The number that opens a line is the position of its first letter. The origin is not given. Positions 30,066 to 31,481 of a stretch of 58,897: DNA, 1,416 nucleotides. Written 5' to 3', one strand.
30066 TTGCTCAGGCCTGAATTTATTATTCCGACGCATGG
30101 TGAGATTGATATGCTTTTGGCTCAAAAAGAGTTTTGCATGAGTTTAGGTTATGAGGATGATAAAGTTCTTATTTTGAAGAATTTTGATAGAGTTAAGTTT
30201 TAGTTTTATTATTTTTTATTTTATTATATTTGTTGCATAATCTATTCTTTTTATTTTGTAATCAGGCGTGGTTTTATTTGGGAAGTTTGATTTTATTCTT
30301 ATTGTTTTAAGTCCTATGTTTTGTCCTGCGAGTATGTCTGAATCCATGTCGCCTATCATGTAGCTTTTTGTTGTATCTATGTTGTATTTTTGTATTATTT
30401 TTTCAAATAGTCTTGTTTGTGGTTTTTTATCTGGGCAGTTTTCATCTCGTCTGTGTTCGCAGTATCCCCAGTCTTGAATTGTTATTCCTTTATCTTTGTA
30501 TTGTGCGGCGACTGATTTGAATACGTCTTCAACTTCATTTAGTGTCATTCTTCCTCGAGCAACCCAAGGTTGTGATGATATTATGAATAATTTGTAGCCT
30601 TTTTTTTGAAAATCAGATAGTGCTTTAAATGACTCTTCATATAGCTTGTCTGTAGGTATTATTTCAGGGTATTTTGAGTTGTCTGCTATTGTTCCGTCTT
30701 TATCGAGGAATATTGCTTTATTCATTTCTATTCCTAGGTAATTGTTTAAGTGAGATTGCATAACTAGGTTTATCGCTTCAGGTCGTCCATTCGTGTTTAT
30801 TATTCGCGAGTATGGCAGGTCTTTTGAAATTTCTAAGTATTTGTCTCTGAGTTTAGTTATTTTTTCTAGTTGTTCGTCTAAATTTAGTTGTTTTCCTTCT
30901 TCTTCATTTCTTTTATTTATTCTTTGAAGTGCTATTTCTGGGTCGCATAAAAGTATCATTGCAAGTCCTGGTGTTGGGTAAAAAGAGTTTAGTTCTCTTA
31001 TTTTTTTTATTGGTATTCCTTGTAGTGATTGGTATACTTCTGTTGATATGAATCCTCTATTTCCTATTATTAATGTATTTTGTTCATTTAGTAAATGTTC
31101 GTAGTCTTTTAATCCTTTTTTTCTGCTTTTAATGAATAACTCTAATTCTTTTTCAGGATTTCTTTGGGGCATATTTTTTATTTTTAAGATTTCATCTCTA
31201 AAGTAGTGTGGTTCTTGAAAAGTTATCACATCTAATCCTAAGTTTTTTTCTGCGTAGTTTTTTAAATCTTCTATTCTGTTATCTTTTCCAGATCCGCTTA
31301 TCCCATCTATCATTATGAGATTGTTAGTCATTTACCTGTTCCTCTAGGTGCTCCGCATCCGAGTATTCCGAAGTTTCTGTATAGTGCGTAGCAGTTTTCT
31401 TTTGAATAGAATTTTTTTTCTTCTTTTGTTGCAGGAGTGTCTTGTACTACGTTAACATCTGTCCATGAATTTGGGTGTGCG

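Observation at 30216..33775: Co-oriented cluster: tandem ThyX-like protein, ParB/Srx-like protein and kinase-phosphatase fusion (candidate uncharacterised pyrimidine or nucleic-acid-modification/repair module)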

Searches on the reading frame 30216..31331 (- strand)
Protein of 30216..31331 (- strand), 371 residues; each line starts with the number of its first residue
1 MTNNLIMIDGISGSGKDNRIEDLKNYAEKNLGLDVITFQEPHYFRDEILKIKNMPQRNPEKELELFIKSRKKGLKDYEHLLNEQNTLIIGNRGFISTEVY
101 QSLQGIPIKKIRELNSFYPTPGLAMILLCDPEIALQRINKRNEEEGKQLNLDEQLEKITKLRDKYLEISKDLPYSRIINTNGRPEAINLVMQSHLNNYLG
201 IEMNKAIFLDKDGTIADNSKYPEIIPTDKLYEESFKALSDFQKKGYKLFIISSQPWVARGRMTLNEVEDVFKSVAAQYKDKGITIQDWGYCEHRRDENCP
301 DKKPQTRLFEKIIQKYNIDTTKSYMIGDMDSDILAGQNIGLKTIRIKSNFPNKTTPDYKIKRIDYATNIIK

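Call 3: search_protein_families(library=pfam, proteins=[window:30216-31331:-], max_evalue=1)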
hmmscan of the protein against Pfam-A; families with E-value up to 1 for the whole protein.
window:30216-31331:- (371 aa): 11 families
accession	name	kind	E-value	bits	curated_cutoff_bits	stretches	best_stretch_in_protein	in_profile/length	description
PF02223.23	Thymidylate_kin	-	1.8e-19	70.6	27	1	8-180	1-174/185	Thymidylate kinase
PF13419.12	HAD_2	-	1.6e-11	45.1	23.8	2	297-345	129-177/178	Haloacid dehalogenase-like hydrolase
PF00702.32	Hydrolase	-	1.9e-11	45.2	26.4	1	227-340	96-191/191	haloacid dehalogenase-like hydrolase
PF13242.12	Hydrolase_like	-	5.4e-11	42.7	22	1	303-353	4-55/75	HAD-hyrolase-like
PF13238.12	AAA_18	-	0.00051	20.9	29.4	1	6-150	1-120/128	AAA domain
PF08645.17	PNK3P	-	0.0094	16.1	22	1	230-333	30-130/161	Polynucleotide kinase 3 phosphatase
PF08282.18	Hydrolase_3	-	0.01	16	20.9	0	207-257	1-43/255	haloacid dehalogenase-like hydrolase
PF25109.1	HAD_PNKP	-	0.033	14.8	27.6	1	205-319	2-115/143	Polynucleotide kinase PNKP phosphatase domain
PF01712.25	dNK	-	0.07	13.3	27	1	119-161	121-162/203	Deoxynucleoside kinase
PF13671.12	AAA_33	-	0.26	12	27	0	124-153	101-130/143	AAA domain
PF03767.20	Acid_phosphat_B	-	0.29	11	27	0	206-253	79-144/230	HAD superfamily, subfamily IIIB (Acid phosphatase)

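Call 4: search_protein_families(library=ncbifam, proteins=[window:30216-31331:-], max_evalue=1)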
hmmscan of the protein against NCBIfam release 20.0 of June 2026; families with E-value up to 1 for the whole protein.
window:30216-31331:- (371 aa): 41 families (the best 25 are shown)
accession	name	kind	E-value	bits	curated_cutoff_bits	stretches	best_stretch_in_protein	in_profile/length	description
TIGR01656.1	Histidinol-ppas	subfamily_domain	1.1e-28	100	84.15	1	205-345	1-145/149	histidinol-phosphate phosphatase domain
NF006506.0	PRK08942.1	equivalog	8.8e-28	97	178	1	203-353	2-154/182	D-glycero-beta-D-manno-heptose 1,7-bisphosphate 7-phosphatase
TIGR01662.1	HAD-SF-IIIA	subfamily_domain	1.5e-26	93.2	44.6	1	205-347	1-139/141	HAD-IIIA family hydrolase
TIGR00041.1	DTMP_kinase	equivalog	1.9e-23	83.2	83.25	1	2-173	3-177/196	dTMP kinase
TIGR00213.1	GmhB_yaeD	subfamily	2.7e-22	79.3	149.6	1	204-346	1-149/176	D-glycero-beta-D-manno-heptose 1,7-bisphosphate 7-phosphatase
TIGR01261.1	hisB_Nterm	equivalog_domain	8.7e-22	77.3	140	1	204-349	1-149/161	histidinol-phosphatase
NF050049.1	HBPPhtaseGmhB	domain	1.4e-21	77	250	1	204-346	3-143/171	D-glycero-alpha-D-manno-heptose-1,7-bisphosphate 7-phosphatase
NF003937.0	PRK05446.1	equivalog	2.1e-20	73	443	1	203-349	2-151/355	bifunctional histidinol-phosphatase/imidazoleglycerol-phosphate dehydratase HisB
NF005264.0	PRK06769.1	equivalog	1.1e-18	67.7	217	1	203-366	3-156/175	HAD-IIIA family hydrolase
TIGR02253.1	CTE7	subfamily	2e-11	44.1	169.75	1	298-363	145-217/221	TIGR02253 family HAD-type hydrolase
NF009695.0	PRK13222.1-2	equivalog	1.2e-07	31.4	225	1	298-345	145-192/226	phosphoglycolate phosphatase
TIGR02254.1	YjjG_YfnB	equivalog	2.5e-07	30.4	159.9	1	302-364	151-217/223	YjjG family noncanonical pyrimidine nucleotidase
NF009804.0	PRK13288.1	equivalog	4.1e-07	29.7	218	1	300-360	135-200/215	pyrophosphatase PpaX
TIGR01668.1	YqeG_hyp_ppase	hypoth_equivalog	8.3e-06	25.4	89.1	1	205-349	26-138/170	YqeG family HAD IIIA-type phosphatase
TIGR01549.1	HAD-SF-IA-v1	subfamily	9.9e-06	26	23.3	1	296-340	107-149/149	HAD-IA family hydrolase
TIGR01663.1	PNK-3'Pase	equivalog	0.0039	15.6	502.8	1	209-277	169-241/520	bifunctional polynucleotide phosphatase/kinase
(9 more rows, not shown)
